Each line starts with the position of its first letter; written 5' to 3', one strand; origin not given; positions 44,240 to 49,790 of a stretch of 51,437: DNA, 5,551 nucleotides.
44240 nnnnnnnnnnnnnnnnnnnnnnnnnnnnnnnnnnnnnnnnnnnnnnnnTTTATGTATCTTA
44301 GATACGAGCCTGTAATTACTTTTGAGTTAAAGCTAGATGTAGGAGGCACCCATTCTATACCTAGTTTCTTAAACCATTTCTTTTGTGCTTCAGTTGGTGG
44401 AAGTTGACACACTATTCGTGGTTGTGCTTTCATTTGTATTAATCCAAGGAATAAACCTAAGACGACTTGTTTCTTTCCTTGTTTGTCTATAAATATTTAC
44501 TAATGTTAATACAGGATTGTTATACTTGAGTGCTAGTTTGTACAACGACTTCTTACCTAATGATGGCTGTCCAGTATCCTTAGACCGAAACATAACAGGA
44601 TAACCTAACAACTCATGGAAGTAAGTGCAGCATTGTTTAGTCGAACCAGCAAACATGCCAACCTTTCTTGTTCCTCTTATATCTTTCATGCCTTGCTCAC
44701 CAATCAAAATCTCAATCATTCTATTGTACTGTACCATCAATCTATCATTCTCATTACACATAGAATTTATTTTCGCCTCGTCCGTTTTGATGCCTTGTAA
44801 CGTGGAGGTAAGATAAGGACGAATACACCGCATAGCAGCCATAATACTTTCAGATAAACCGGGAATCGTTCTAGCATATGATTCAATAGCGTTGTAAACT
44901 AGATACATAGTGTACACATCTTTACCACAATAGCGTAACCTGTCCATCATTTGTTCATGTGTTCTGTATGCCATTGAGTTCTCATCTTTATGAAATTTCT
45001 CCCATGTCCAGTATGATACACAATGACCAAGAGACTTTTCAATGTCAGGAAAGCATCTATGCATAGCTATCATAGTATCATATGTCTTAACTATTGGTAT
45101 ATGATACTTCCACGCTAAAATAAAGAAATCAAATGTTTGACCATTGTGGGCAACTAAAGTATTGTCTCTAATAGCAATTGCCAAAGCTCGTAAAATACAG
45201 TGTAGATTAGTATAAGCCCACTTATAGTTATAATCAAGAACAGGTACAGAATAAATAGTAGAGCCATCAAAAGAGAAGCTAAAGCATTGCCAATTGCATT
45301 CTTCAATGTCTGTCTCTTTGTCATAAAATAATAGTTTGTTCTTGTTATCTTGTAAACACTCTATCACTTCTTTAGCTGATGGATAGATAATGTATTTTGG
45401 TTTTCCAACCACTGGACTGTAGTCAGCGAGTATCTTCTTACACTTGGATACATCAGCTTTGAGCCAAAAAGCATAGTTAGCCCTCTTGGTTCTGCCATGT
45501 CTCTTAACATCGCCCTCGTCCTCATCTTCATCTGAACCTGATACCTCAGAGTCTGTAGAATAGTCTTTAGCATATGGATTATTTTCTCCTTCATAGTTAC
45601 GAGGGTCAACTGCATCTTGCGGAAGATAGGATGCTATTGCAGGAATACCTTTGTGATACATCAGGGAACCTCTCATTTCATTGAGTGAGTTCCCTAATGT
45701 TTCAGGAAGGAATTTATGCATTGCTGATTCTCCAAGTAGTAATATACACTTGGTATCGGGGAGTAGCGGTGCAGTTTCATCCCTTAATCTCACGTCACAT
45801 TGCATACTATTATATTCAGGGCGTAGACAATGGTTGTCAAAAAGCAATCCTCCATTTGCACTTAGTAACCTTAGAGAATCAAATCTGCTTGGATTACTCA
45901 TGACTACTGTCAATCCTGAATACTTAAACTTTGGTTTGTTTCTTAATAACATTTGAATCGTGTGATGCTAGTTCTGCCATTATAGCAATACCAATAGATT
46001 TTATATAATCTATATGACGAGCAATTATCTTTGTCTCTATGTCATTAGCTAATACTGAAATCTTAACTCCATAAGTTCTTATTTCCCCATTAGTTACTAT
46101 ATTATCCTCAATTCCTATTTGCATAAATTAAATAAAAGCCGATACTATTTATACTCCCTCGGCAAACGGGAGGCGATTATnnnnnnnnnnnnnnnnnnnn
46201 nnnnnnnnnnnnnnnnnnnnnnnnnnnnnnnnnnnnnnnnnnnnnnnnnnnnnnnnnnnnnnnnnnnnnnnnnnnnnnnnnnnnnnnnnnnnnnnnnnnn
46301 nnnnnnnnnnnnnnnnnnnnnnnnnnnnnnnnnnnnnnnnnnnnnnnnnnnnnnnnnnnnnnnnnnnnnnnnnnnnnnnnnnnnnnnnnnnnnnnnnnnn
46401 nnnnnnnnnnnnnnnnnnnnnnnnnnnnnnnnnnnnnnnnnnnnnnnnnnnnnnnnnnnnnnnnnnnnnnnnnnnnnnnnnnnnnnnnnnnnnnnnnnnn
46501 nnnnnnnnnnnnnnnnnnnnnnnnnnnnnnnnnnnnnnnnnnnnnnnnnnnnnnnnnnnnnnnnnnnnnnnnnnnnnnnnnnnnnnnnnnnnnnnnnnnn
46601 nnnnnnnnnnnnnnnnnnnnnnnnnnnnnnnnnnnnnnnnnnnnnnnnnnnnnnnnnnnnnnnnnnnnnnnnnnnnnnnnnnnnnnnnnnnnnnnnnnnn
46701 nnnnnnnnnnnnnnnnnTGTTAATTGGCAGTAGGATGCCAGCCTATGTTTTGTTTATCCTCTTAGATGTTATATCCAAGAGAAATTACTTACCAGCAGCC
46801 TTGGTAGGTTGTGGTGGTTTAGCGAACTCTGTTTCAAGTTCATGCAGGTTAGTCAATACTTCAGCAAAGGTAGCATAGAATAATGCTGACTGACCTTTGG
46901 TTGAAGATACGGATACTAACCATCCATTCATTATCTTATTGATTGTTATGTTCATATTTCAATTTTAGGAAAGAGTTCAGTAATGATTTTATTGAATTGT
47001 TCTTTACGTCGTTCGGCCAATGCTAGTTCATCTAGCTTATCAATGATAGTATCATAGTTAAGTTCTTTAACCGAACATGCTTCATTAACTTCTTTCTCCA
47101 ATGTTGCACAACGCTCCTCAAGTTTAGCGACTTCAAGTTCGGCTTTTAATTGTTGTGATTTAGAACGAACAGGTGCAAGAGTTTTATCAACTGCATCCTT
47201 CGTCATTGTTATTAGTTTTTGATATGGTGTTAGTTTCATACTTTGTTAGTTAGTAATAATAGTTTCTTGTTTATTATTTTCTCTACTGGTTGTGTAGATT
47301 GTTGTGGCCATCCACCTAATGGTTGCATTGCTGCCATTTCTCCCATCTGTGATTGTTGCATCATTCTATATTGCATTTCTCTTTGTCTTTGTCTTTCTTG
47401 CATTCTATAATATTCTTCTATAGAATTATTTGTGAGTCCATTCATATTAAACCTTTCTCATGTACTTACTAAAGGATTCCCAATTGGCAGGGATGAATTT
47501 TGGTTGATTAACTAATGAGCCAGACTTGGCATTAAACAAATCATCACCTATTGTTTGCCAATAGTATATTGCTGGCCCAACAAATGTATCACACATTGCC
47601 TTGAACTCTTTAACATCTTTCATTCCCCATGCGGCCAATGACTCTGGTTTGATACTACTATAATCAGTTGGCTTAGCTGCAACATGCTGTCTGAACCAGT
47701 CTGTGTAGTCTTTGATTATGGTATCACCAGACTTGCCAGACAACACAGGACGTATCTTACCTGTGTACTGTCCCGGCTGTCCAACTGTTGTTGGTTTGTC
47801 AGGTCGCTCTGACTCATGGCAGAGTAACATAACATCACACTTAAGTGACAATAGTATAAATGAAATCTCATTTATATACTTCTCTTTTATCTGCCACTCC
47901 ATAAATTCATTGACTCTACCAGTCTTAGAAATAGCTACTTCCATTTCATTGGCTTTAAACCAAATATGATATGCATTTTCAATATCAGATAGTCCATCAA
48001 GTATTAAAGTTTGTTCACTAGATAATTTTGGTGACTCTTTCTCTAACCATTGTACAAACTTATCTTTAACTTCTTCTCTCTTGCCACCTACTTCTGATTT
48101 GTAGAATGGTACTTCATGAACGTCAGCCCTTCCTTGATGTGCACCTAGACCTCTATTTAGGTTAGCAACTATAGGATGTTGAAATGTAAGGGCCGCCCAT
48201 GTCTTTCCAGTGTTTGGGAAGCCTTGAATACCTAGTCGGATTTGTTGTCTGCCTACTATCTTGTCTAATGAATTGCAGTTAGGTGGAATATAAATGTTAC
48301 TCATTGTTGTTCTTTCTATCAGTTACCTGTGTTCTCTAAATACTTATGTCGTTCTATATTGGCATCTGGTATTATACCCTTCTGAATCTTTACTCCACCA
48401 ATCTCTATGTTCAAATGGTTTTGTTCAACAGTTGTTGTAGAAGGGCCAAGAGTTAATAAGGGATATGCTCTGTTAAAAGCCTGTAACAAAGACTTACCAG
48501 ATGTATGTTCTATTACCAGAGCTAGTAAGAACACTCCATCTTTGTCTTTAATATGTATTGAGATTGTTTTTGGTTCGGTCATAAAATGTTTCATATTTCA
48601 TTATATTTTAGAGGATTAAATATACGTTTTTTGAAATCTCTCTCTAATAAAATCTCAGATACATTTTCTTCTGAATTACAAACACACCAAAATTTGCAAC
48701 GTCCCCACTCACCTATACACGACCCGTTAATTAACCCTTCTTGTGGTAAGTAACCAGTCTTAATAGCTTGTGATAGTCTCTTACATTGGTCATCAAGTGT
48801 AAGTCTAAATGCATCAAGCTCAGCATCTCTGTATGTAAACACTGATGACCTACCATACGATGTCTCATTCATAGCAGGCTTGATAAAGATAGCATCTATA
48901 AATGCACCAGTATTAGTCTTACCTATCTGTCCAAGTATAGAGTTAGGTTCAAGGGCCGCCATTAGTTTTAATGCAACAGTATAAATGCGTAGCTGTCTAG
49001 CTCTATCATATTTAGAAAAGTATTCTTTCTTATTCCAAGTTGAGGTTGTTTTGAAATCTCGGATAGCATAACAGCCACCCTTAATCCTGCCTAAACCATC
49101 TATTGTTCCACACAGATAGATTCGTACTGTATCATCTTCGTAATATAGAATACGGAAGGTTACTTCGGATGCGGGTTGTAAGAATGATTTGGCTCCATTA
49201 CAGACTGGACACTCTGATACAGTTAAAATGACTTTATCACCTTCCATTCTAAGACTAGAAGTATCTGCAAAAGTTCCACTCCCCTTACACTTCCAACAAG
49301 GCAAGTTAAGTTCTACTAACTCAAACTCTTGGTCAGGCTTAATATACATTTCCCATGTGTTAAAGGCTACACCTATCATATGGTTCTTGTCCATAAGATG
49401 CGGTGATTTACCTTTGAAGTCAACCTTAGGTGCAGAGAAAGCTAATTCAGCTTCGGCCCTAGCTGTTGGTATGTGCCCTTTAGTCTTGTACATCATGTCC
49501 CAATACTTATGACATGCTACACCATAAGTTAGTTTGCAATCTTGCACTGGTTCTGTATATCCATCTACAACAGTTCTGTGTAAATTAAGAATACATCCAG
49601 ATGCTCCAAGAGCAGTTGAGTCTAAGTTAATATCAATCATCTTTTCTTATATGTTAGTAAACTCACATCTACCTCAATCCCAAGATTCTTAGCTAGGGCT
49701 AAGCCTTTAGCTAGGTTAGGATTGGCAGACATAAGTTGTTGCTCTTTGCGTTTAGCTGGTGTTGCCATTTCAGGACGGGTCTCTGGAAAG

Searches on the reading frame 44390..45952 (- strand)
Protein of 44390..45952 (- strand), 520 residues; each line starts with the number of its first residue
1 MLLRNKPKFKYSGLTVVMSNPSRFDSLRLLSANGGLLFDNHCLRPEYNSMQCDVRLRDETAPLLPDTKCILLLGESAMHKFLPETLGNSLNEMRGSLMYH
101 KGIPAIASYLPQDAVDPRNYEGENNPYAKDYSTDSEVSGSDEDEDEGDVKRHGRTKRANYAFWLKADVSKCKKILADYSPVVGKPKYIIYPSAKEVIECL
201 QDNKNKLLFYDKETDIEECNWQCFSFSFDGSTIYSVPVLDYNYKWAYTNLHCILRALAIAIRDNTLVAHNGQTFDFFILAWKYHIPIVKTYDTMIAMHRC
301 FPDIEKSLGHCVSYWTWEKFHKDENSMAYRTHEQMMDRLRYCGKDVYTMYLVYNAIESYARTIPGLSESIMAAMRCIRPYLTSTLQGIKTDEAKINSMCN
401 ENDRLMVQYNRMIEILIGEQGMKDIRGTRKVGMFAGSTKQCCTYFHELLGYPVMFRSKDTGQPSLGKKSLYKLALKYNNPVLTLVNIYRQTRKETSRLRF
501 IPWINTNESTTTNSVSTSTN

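Call 9: search_protein_families(library=phrogs, proteins=[window:44390-45952:-])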
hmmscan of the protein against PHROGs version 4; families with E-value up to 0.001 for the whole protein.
window:44390-45952:- (520 aa): 2 families
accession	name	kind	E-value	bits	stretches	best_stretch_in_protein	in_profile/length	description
phrog_17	-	DNA, RNA and nucleotide metabolism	2.6e-16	59.8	1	166-505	628-954/1445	DNA polymerase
phrog_403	-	DNA, RNA and nucleotide metabolism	6.2e-05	23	1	265-366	143-256/321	DNA polymerase exonuclease subunit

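Call 91: search_dna_similar(query=window:44390-45952:-, collection=phages, mode=protein, max_rows=15, max_evalue=0.001)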
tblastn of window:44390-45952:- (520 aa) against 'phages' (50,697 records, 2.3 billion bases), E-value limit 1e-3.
No match.

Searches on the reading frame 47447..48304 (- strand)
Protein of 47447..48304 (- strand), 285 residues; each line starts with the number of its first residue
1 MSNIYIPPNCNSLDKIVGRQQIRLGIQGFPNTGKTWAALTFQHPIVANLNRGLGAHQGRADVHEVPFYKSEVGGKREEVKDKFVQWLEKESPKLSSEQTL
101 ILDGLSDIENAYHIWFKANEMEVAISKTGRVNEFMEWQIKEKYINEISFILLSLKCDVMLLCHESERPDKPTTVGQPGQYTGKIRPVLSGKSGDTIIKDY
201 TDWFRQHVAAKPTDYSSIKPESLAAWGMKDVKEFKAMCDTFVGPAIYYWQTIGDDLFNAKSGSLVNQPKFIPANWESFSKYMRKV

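Call 11: search_protein_families(library=pfam, proteins=[window:47447-48304:-], max_evalue=0.01)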
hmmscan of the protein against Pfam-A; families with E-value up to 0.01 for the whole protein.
window:47447-48304:- (285 aa): 1 family
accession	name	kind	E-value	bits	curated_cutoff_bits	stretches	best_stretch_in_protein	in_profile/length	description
PF13479.12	AAA_24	-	3.5e-08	33.9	27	1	22-196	3-158/195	AAA domain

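Call 80: search_protein_families(library=phrogs, proteins=[window:47447-48304:-], max_evalue=0.001)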
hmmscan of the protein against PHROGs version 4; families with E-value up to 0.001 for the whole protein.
window:47447-48304:- (285 aa): 1 family
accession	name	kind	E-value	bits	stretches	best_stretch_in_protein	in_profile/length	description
phrog_124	-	DNA, RNA and nucleotide metabolism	1.3e-08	35.7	1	21-202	43-202/382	Sak4-like ssDNA annealing protein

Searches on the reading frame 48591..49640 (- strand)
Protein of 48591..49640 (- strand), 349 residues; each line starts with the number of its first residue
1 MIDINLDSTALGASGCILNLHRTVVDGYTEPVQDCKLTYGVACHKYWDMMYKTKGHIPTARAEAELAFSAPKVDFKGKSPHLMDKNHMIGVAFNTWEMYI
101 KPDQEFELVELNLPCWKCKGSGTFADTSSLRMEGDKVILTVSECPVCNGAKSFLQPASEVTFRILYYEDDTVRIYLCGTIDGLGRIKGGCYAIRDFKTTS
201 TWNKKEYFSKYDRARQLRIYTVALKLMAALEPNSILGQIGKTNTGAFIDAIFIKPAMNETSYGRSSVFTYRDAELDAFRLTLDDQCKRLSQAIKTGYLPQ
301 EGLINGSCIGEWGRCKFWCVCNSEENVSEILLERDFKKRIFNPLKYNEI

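Call 11: search_protein_families(library=pfam, proteins=[window:48591-49640:-], max_evalue=0.01)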
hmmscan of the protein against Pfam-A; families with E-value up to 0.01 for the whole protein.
window:48591-49640:- (349 aa): 3 families
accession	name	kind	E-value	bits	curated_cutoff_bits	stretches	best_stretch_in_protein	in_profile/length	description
PF12705.13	PDDEXK_1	-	2.2e-07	31.5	22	1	157-322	105-247/247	PD-(D/E)XK nuclease superfamily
PF15777.11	Anti-TRAP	-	0.00077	19.8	32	1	108-152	6-41/59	Tryptophan RNA-binding attenuator protein inhibitory protein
PF00684.25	DnaJ_CXXCXGXG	-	0.0085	16.8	32.7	0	114-154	17-54/65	DnaJ central domain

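Call 80: search_protein_families(library=phrogs, proteins=[window:48591-49640:-], max_evalue=0.001)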
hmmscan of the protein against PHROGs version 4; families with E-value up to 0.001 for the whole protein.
window:48591-49640:- (349 aa): 2 families
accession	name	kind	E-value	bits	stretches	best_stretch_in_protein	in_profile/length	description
phrog_298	-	DNA, RNA and nucleotide metabolism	3.3e-05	24.4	1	175-233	165-220/293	exonuclease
phrog_6060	-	transcription regulation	0.00034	21.5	1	114-149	15-45/61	anti-termination protein Q-like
